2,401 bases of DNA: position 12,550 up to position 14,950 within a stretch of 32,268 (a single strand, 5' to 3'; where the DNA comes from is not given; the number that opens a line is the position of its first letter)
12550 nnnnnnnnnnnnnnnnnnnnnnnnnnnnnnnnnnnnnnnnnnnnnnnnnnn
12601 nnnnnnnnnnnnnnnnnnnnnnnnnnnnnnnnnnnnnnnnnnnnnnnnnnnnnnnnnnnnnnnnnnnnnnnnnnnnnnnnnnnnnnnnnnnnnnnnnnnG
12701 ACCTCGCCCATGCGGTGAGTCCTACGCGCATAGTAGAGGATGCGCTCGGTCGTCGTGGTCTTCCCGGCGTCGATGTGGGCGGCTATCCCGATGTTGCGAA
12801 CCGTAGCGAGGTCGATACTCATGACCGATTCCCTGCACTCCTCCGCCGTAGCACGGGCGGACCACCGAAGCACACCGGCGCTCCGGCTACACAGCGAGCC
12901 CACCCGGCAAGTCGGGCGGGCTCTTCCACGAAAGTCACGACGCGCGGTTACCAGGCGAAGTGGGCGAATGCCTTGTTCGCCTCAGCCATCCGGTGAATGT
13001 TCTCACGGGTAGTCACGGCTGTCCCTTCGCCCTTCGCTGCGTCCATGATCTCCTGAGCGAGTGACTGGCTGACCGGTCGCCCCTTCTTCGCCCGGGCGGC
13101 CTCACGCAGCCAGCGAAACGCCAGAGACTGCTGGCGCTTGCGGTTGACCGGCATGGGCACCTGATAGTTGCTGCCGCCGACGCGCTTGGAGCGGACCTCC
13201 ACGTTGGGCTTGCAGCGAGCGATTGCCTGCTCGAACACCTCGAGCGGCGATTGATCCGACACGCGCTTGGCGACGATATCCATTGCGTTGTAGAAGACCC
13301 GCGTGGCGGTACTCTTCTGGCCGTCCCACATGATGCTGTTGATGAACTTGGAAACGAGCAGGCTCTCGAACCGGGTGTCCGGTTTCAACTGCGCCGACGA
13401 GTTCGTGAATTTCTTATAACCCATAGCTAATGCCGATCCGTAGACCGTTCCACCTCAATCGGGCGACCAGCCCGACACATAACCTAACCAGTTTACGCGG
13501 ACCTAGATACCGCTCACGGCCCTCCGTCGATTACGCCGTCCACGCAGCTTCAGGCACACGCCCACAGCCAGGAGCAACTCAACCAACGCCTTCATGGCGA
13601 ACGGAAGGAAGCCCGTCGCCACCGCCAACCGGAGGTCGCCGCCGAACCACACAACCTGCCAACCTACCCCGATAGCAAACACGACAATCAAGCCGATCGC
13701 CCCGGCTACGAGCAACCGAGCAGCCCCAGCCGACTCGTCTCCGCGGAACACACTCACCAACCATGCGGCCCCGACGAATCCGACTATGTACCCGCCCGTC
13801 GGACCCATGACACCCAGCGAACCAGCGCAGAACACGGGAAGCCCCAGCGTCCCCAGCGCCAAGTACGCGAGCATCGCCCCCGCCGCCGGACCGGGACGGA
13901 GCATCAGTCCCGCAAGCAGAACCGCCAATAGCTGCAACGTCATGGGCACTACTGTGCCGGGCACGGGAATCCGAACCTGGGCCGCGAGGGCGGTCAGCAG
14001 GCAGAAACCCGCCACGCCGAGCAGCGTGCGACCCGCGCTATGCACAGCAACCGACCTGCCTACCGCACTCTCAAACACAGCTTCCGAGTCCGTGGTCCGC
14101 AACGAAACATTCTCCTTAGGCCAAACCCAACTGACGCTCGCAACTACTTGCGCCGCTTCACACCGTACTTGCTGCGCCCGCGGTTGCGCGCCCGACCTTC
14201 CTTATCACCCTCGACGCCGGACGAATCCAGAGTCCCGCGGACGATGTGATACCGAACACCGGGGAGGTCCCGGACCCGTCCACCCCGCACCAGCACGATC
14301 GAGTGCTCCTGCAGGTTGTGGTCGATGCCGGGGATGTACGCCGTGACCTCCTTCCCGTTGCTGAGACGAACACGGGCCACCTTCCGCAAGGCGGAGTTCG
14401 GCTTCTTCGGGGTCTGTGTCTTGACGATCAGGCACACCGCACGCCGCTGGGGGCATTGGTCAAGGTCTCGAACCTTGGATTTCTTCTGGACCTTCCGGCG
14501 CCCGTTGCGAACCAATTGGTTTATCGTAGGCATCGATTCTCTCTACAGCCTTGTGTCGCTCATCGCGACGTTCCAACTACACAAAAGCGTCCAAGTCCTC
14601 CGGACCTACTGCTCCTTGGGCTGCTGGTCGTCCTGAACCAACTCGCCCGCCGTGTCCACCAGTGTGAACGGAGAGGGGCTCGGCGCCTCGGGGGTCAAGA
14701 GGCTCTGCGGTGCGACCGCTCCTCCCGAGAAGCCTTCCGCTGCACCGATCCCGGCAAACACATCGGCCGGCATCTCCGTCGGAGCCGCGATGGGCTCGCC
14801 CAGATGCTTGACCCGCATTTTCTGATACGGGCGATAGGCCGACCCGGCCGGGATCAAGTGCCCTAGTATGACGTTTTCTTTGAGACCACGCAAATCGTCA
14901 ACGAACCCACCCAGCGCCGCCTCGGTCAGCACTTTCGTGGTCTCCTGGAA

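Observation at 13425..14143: BioY biotin transporter inserted between rpsL and rpsG inside the str operon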

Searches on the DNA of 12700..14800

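Call 13: search_rna_families(source=window, start=12700, end=14800, threshold=evalue, max_evalue=1)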
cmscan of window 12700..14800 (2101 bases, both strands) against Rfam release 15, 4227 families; matches with E-value up to 1: 0.
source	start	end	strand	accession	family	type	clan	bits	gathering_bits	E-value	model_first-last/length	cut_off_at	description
